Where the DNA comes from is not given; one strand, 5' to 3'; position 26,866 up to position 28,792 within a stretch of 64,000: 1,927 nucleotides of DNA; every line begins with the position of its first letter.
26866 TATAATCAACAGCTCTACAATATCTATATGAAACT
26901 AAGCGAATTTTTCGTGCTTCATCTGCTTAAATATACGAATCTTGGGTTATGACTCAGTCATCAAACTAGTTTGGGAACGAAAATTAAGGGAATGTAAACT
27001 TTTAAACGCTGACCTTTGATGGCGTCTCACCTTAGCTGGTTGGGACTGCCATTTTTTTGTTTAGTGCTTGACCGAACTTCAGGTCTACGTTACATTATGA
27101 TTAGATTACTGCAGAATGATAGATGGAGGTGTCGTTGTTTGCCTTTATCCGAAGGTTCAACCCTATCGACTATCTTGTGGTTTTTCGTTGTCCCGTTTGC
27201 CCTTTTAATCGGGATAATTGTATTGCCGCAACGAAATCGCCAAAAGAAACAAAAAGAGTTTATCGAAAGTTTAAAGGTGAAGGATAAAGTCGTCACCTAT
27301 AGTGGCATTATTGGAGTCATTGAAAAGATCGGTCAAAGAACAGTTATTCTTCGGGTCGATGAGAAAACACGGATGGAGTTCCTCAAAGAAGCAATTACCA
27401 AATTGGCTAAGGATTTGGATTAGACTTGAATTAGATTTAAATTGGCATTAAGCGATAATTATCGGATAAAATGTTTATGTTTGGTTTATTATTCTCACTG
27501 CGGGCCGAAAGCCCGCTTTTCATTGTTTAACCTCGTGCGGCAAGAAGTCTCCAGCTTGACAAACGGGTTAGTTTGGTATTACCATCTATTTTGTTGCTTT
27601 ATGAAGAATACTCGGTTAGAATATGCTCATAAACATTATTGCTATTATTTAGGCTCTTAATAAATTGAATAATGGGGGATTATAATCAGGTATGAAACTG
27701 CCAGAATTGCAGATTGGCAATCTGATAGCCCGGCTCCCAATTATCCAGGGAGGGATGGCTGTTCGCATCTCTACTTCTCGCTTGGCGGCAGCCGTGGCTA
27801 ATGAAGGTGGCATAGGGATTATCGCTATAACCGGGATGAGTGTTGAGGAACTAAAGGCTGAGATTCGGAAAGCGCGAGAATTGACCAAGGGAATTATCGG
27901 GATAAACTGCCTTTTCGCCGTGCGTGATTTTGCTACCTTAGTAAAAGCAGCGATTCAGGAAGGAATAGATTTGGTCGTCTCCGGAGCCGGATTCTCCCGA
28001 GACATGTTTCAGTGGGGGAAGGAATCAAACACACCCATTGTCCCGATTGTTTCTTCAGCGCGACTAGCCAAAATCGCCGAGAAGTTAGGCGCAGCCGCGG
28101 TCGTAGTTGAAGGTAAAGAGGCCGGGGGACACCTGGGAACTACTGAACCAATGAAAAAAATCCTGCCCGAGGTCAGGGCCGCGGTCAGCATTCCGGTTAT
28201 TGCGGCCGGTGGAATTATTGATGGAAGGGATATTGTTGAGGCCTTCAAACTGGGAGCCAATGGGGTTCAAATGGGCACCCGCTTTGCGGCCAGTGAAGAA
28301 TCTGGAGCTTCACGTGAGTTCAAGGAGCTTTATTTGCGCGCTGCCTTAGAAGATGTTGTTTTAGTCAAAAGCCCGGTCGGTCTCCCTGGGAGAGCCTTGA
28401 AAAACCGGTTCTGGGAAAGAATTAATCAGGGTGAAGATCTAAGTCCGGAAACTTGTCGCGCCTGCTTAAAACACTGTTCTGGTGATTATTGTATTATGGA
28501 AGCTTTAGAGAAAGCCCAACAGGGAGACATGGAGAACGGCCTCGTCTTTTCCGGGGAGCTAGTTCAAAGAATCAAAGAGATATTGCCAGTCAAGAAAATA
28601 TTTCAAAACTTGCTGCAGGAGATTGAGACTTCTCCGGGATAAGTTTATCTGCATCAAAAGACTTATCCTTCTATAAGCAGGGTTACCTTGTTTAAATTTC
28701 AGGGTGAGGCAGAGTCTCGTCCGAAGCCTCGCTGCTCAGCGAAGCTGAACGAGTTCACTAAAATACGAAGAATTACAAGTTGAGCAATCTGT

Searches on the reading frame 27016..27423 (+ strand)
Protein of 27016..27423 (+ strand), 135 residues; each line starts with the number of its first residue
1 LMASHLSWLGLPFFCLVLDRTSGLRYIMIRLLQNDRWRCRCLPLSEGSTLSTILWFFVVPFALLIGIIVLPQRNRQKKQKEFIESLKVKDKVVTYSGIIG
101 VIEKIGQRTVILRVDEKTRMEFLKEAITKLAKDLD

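Call 9: search_protein_families(library=pfam, proteins=[window:27016-27423:+], max_evalue=0.01)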
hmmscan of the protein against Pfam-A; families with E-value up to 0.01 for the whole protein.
window:27016-27423:+ (135 aa): 1 family
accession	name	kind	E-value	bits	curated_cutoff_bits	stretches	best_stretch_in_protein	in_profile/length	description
PF02699.20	YajC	-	1.3e-19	70.3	28.2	1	53-128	3-77/78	Preprotein translocase subunit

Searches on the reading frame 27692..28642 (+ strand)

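Call 9: search_protein_families(library=pfam, proteins=[window:27692-28642:+], max_evalue=0.01)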
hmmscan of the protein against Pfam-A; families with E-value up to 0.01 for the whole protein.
window:27692-28642:+ (316 aa): 9 families
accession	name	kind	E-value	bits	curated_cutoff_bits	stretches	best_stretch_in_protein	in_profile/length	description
PF03060.21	NMO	-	5e-60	204.1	28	1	14-310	11-331/331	Nitronate monooxygenase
PF00478.31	IMPDH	-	1e-10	41.6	25.6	2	162-208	203-249/345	IMP dehydrogenase / GMP reductase domain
PF01070.24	FMN_dh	-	2.1e-09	37.3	24.9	1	120-199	226-306/350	FMN-dependent dehydrogenase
PF01180.27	DHO_dh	-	1.1e-05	25.3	27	1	157-200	229-274/291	Dihydroorotate dehydrogenase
PF00977.27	His_biosynth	-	2.2e-05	24.5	23.6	1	123-198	149-222/228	Histidine biosynthesis protein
PF05690.20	ThiG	-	2.3e-05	24.3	23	1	124-203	135-212/247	Thiazole biosynthesis protein ThiG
PF01207.24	Dus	-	0.0013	18.3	20.4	1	124-195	142-214/311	Dihydrouridine synthase (Dus)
PF04309.18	G3P_antiterm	-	0.0049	16.7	27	0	154-194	127-167/173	Glycerol-3-phosphate responsive antiterminator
PF01081.25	Aldolase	-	0.0059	16.5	27.8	0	32-162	26-150/196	KDPG and KHG aldolase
